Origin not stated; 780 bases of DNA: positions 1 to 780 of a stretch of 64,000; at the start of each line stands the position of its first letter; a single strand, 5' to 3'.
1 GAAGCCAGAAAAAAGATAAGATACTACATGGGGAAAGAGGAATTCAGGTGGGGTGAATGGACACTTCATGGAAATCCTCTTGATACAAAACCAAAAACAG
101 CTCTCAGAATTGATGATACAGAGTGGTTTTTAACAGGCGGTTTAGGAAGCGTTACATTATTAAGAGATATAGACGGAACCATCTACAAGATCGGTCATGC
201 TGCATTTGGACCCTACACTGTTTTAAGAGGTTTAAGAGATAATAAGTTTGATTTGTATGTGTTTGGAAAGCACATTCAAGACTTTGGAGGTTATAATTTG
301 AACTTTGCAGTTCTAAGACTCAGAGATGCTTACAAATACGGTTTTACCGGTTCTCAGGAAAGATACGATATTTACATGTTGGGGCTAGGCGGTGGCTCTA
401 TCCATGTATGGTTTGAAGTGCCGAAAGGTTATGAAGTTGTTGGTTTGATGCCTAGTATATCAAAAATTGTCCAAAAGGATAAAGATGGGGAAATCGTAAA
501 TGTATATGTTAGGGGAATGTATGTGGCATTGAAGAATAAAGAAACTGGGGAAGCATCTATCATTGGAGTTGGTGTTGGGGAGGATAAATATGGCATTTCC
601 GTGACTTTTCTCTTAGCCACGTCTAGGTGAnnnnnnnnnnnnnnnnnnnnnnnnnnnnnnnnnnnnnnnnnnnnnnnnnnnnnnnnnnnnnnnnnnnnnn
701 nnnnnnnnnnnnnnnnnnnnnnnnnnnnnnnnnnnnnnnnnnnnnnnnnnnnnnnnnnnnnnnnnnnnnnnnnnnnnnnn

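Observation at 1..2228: Low-GC two-gene operon of unknown function next to three toxin-antitoxin modules: candidate defence-island cargo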

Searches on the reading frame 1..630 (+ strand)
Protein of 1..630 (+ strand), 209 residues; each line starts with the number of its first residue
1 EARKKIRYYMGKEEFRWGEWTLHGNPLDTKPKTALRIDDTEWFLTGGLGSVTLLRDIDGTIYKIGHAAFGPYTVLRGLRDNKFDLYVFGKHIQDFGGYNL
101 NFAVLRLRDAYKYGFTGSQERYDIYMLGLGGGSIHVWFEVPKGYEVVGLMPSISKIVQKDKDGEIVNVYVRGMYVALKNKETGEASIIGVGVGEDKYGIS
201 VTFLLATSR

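Call 3: search_protein_families(library=pfam, proteins=[window:28-630:+], max_evalue=0.1)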
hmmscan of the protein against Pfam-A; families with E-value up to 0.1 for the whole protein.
window:28-630:+ (200 aa): 0 families

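Call 4: search_protein_families(library=padloc, proteins=[window:28-630:+], max_evalue=0.1)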
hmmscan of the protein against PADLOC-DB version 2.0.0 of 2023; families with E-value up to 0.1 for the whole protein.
window:28-630:+ (200 aa): 0 families

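Call 6: search_protein_families(library=phrogs, proteins=[window:1-630:+], max_evalue=1)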
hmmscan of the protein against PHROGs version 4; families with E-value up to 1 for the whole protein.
window:1-630:+ (209 aa): 0 families

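Call 7: search_protein_families(library=ncbifam, proteins=[window:1-630:+], max_evalue=1)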
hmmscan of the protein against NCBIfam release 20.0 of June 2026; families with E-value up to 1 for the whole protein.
window:1-630:+ (209 aa): 0 families
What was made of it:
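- Checked: (d) 'No recognisable enzymatic motifs' holds: no library hit (calls 3, 4, 6, 7).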

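Call 15: find_homologous_proteins(query=window:1-630:+)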
Query window:1-630:+ (209 aa): 6 proteins with E <= 0.001 among 220 candidates.
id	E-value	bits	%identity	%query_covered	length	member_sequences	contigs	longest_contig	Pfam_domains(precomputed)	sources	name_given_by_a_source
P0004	6.9e-114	397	86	99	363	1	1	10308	-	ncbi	-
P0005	4.5e-99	348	78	98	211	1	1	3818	-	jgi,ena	-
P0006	9.3e-44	168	57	76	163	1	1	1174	-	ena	-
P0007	3.8e-42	162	50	84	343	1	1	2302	-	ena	-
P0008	1.5e-41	160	49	85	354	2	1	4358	-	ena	-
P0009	2.3e-35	140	44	84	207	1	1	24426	-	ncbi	-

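Call 18: find_encoding_contigs(protein=P0004, flank=10000)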
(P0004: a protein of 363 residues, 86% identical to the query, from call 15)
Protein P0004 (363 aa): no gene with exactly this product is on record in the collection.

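Call 19: find_encoding_contigs(protein=P0009, flank=10000)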
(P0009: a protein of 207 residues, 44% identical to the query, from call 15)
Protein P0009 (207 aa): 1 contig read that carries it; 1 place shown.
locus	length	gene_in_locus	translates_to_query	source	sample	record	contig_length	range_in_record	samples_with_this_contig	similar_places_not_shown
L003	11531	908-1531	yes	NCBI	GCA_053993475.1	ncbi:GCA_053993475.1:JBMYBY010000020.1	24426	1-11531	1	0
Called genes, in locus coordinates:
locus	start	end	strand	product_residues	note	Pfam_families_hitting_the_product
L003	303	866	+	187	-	-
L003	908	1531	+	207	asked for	-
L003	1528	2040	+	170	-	-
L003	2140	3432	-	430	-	PF01637:ATPase_2 (weak), PF13173:AAA_14, PF03008:DUF234 (weak)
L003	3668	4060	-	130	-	PF05168:HEPN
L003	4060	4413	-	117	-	PF01909:NTP_transf_2, PF18765:Polbeta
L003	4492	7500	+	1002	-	PF00873:ACR_tran, PF02355:SecD_SecF_C (faint), PF03176:MMPL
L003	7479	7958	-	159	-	PF04343:DUF488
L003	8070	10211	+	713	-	PF02897:Peptidase_S9_N, PF00326:Peptidase_S9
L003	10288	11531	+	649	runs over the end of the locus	PF05378:Hydant_A_N, PF01968:Hydantoinase_A, PF19278:Hydant_A_C (weak)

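Call 25: find_related_loci(query=A3, collection=genome_contigs, flank=10000)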
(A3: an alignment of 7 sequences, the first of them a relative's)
Query A3 (363 aa) in genome_contigs; peptide patterns used: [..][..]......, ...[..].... (x = any residue, [..] = any of these).
536 stretches matched a pattern; 1 encode a relative of the query (tblastn E <= 1e-3); 1 distinct loci.
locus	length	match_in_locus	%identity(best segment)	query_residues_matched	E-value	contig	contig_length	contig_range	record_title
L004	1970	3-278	66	268-360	4e-34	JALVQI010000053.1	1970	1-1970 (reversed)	MAG: Candidatus Aminicenantes bacterium isolate A3_metabat2_scaf2bin.042 A3_NODE_171366_length_1970_cov_7.153011, whole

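Call 39: find_encoding_contigs(protein=P0008, flank=10000)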
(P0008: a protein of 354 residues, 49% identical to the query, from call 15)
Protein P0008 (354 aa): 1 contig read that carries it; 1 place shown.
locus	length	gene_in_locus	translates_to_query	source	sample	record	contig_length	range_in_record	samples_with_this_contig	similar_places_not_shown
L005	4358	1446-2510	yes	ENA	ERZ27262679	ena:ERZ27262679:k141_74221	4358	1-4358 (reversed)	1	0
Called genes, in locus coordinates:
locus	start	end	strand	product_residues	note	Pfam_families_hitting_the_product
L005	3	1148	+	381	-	?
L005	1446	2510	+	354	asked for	-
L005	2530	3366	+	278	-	-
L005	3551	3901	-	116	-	PF18478:PIN_10 (faint), PF18480:DUF5615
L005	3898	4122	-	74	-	PF04255:DUF433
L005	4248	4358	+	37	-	?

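Call 40: find_encoding_contigs(protein=P0007, flank=10000)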
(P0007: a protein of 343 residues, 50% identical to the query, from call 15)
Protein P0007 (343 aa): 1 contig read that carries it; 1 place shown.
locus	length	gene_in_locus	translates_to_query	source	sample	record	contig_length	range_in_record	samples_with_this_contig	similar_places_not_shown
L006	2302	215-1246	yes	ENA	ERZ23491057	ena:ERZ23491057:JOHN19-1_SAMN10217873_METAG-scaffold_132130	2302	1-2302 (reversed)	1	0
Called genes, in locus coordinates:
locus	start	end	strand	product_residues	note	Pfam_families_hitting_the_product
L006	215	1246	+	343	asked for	-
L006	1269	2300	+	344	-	?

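Call 45: predict_structure(alignment_id=A3)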
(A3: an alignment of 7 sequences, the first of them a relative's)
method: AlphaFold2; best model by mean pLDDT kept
length: 363 residues; sequences in the alignment: 7
mean_pLDDT: 37.7   pTM: 0.32
mean pLDDT of the five models: 37.7, 35.8, 35.2, 33.9, 33.5
residues with pLDDT >= 90: 0; 70-90: 2; 50-70: 85; < 50: 276
segments of 3 or more residues with pLDDT < 50: 1-74, 81-186, 202-205, 212-215, 219-293, 301-307, 351-353
pLDDT, mean of each block of 10 residues (from residue 1): 22 20 23 28 26 26 32 51 29 24 29 37 29 31 30 35 29 34 44 56 51 48 44 36 24 24 27 33 37 52 49 65 55 62 57 52 54
secondary structure, 60 per line:
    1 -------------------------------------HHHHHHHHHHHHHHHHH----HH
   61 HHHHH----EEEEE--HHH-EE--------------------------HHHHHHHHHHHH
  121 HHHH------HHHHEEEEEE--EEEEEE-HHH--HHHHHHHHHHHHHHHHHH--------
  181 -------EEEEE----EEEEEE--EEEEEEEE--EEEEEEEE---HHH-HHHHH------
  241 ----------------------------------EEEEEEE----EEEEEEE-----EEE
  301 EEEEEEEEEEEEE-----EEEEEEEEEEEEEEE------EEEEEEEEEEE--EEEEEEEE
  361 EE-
elements in order: H38-54 H59-65 E70-74 H109-124 H131-134 E135-140 E143-148 H155-172 E188-192 E197-202 E205-212 E215-222 H230-234 E275-281 E286-292 E298-313 E319-333 E340-350 E353-362
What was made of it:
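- The ORF1 structure model is unusable (pLDDT 38, call 45).
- Tried and rejected: The ORF1 structure model failed (pLDDT 38, call 45).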

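Call 51: search_solved_structures(query=A3, max_evalue=10)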
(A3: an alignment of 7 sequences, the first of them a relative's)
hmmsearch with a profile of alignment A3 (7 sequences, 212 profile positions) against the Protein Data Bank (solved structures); distinct sequences matched with E-value up to 10: 18.
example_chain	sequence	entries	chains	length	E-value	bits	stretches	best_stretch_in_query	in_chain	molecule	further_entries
9olq_A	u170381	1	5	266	0.18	14.3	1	149-196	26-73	Designed allosteric facilitated dissociation switch AS1 H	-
4jpb_A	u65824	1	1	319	0.22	14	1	162-210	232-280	Chemotaxis protein CheA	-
2ch4_A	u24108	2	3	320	0.22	14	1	162-210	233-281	CHEMOTAXIS PROTEIN CHEA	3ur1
1b3q_A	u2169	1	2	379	0.28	13.6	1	162-210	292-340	PROTEIN (CHEMOTAXIS PROTEIN CHEA)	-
3ja6_C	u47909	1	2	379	0.29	13.6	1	162-210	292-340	Chemotaxis protein CheA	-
5zlz_E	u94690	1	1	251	0.5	12.8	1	73-112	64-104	Tissue-type plasminogen activator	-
5brr_E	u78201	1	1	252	0.51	12.8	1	73-112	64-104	Tissue-type plasminogen activator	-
1a5h_A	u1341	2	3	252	0.51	12.8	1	73-112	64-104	TISSUE PLASMINOGEN ACTIVATOR | TWO CHAIN TISSUE PLASMINOGEN ACTIVATOR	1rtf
9wcx_k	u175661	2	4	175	0.53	12.8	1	107-151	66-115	DUF5130 domain-containing protein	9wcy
1bda_A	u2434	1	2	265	0.55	12.7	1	73-112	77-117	SINGLE CHAIN TISSUE TYPE PLASMINOGEN ACTIVATOR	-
7rr4_A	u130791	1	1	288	1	11.9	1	148-180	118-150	Primase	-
7rr3_A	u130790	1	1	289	1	11.8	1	148-180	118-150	Primase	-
6k9a_A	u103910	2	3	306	1.1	11.7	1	148-180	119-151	Primase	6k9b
6a9w_A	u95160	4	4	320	1.2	11.7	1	148-180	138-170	Primase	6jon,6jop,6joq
9dd1_A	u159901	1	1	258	2.8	10.4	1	149-196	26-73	Designed allosteric facilitated dissociation switch AS1 T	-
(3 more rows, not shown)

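Call 54: find_related_loci(query=A3, collection=viral_contigs, flank=10000)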
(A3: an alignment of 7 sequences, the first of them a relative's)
Query A3 (363 aa) in viral_contigs; peptide patterns used: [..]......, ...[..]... (x = any residue, [..] = any of these).
304 stretches matched a pattern, but none encodes a relative of the query by tblastn (E <= 1e-3).

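Call 56: find_related_loci(query=A3, collection=metagenome_contigs, flank=10000)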
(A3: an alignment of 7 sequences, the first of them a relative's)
Query A3 (363 aa) in metagenome_contigs; peptide patterns used: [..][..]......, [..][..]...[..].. (x = any residue, [..] = any of these).
284 stretches matched a pattern; 2 encode a relative of the query (tblastn E <= 1e-3); 2 distinct loci.
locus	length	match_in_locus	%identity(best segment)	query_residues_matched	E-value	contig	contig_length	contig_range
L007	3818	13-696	79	132-363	4e-122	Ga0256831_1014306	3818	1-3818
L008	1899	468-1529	48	6-360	2e-91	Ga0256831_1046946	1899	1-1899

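Call 83: search_protein_families(library=pfam, proteins=[L005:3-1148:+], max_evalue=0.01)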
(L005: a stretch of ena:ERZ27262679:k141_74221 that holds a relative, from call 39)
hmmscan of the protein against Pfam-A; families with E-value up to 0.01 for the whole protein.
L005:3-1148:+ (381 aa): 9 families
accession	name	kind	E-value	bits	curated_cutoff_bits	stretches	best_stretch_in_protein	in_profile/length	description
PF13245.12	AAA_19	-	2.9e-40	138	25.1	1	2-122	12-134/134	AAA domain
PF13604.12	AAA_30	-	2.7e-37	128.8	27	1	3-162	20-171/191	AAA domain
PF13538.12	UvrD_C_2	-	6.4e-19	68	27.4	1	298-346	1-52/52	UvrD-like helicase C-terminal domain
PF18335.7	SH3_13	-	2.6e-18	66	41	1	222-281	1-65/65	ATP-dependent RecD-like DNA helicase SH3 domain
PF01443.25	Viral_helicase1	-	4.9e-11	43.3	21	2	5-120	2-100/228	Viral superfamily 1 RNA helicase core domain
PF13086.12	AAA_11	-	1.5e-06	28.7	27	0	71-120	205-253/257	AAA domain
PF24883.2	NPHP3_N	-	0.0036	18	24.8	1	1-66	22-86/164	Nephrocystin 3, N-terminal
PF00004.35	AAA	-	0.0083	17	21.2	0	5-34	2-31/131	ATPase family associated with various cellular activities (AAA)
PF03266.21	NTPase_1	-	0.0093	16.3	23.9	0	4-33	2-31/168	NTPase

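Call 95: search_dna_similar(query=P0004, collection=plasmids, mode=protein, max_evalue=0.01)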
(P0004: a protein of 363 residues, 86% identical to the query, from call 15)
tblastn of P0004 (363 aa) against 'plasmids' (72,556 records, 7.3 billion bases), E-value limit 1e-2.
No match.

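Call 97: search_dna_similar(query=P0004, collection=phages, mode=protein, max_evalue=0.01)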
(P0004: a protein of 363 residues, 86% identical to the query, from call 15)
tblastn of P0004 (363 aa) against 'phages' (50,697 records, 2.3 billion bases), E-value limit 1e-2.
No match.

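Call 99: search_protein_families(library=pfam, alignment_id=A3, max_evalue=5)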
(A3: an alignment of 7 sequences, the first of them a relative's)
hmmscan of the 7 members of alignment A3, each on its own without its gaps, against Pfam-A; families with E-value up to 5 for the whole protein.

A. member 1, P0004 (363 aa): 0 families

B. families by the number of members that match (of 7 scanned): 3 families
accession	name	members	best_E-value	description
PF21280.2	Helicase_dom4_arc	1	0.0062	Archaeal helicase, domain 4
PF03412.21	Peptidase_C39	1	0.016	Peptidase C39 family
PF12956.13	DUF3845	1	0.077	Domain of Unknown Function with PDB structure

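Call 107: fold_search(model_id=the predicted structure, library=pdb)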
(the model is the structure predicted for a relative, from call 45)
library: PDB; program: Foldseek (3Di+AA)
matches with E <= 10: 690; with E <= 0.001: 0
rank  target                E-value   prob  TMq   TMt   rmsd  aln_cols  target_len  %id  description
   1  9sob_R                8.0e-02  0.54  0.16  0.05  11.2       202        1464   10  Structural Model of the Nuclear Pore Complex in Arabidopsis thaliana (released 2025-11-05)
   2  8gtn_A                8.5e-02  0.28  0.08  0.12  16.4       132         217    8  Cryo-EM structure of the gasdermin B pore (released 2023-04-12)
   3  8xcj_F                1.1e-01  0.10  0.10  0.09  22.5       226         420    8  Open State of central tail fiber of bacteriophage lambda upon binding to LamB (gpJ713-LamB complex) (released 2024-05-01)
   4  4kgo_B                1.5e-01  0.30  0.11  0.17   8.4        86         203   10  Crystal Structure of double Leucine to Methionine mutant human splunc1 lacking the secretion signal sequence (released 2013-09-25)
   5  6baq_B                2.1e-01  0.57  0.12  0.19   7.8        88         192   11  Mus musculus BPIFA1 (released 2018-05-09)
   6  6baq_D                2.5e-01  0.25  0.10  0.17   8.9        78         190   13  Mus musculus BPIFA1 (released 2018-05-09)
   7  6uk5_A                3.1e-01  0.47  0.10  0.14   5.4        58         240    7  Structure of SAM bound CalS10, an amino pentose methyltransferase from Micromonospora echinaspora involved in calichea (released 2020-10-07)
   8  5xll_A                3.1e-01  0.35  0.14  0.29  18.4       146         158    8  Dimer form of M. tuberculosis PknI sensor domain (released 2018-05-16)
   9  8yhg_B                3.1e-01  0.13  0.08  0.15   8.1        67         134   15  The complex structure of SdnG with its analogue of substrate (released 2025-10-22)
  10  5bsz                  3.3e-01  0.66  0.10  0.14   6.3        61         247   11  X-ray structure of the sugar N-methyltransferase KedS8 from Streptoalloteichus sp ATCC 53650 (released 2015-07-29)
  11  4kgh_B                3.3e-01  0.38  0.12  0.19   7.0        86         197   10  Crystal Structure of human splunc1 lacking the secretion signal sequence (released 2013-09-25)
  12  7o5y_D                3.3e-01  0.12  0.08  0.16  15.7        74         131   18  PilA minor pilin of Streptococcus sanguinis type IV pili (released 2022-04-20)
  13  8xci_Z                3.5e-01  0.07  0.09  0.09  19.6       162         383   10  Open state of central tail fiber of bacteriophage lambda upon binding to LamB (released 2024-05-01)
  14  6cb8                  3.7e-01  0.20  0.10  0.14  17.0       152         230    6  Cryo-EM structure of the Gasdermin A3 membrane pore (released 2018-04-25)
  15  7nyd_E                4.1e-01  0.07  0.07  0.06  25.4       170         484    7  cryoEM structure of 2C9-sMAC (released 2021-10-06)
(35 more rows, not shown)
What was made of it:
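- Tried and rejected: Its Foldseek output (call 107) is disregarded.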
